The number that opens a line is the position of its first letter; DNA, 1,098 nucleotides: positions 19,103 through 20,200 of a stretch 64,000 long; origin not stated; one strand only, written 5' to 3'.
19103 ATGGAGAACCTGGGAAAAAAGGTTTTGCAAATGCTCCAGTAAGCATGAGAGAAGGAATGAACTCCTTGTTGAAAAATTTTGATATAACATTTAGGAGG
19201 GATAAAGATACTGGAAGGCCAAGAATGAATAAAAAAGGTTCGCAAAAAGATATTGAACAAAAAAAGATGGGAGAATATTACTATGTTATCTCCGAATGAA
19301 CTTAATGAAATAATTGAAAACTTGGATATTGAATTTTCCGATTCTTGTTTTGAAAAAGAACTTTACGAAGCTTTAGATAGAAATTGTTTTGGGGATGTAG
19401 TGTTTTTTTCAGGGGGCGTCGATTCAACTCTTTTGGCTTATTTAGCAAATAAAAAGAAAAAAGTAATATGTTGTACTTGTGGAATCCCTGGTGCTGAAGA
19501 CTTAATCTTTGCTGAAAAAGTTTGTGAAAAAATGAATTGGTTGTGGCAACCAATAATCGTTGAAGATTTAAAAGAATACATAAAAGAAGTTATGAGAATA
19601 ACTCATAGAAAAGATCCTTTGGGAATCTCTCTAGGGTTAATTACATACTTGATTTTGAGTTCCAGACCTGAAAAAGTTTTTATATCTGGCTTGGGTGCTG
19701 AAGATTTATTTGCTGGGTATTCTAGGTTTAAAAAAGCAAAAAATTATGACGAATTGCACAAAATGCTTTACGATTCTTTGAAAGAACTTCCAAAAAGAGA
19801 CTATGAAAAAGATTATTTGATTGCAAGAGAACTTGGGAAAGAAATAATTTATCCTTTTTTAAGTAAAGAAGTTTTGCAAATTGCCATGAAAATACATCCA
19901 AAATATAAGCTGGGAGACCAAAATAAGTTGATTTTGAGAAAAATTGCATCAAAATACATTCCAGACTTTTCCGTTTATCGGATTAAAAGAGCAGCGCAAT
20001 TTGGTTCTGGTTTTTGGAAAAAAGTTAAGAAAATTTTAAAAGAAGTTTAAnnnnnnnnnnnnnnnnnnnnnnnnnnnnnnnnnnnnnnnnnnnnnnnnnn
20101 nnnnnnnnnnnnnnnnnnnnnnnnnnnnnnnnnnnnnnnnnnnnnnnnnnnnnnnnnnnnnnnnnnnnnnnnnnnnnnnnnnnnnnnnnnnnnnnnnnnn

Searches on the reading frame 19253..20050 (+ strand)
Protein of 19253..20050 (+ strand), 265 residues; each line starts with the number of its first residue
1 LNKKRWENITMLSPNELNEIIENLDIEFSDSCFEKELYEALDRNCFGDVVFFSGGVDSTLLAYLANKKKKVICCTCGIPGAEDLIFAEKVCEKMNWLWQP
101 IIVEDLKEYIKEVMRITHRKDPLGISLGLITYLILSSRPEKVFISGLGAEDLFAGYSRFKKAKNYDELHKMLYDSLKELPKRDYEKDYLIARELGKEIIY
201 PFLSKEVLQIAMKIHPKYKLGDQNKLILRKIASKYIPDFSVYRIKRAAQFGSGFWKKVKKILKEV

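Call 6: search_protein_families(library=pfam, proteins=[window:19253-20050:+], max_evalue=0.01)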
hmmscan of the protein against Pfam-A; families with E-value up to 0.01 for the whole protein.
window:19253-20050:+ (265 aa): 2 families
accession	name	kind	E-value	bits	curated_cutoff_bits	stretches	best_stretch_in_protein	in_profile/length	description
PF00733.27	Asn_synthase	-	1.5e-30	107.5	21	2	35-162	4-141/354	Asparagine synthase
PF24167.1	DUF7411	-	0.0032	17.5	28.7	1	50-104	5-59/194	Family of unknown function (DUF7411)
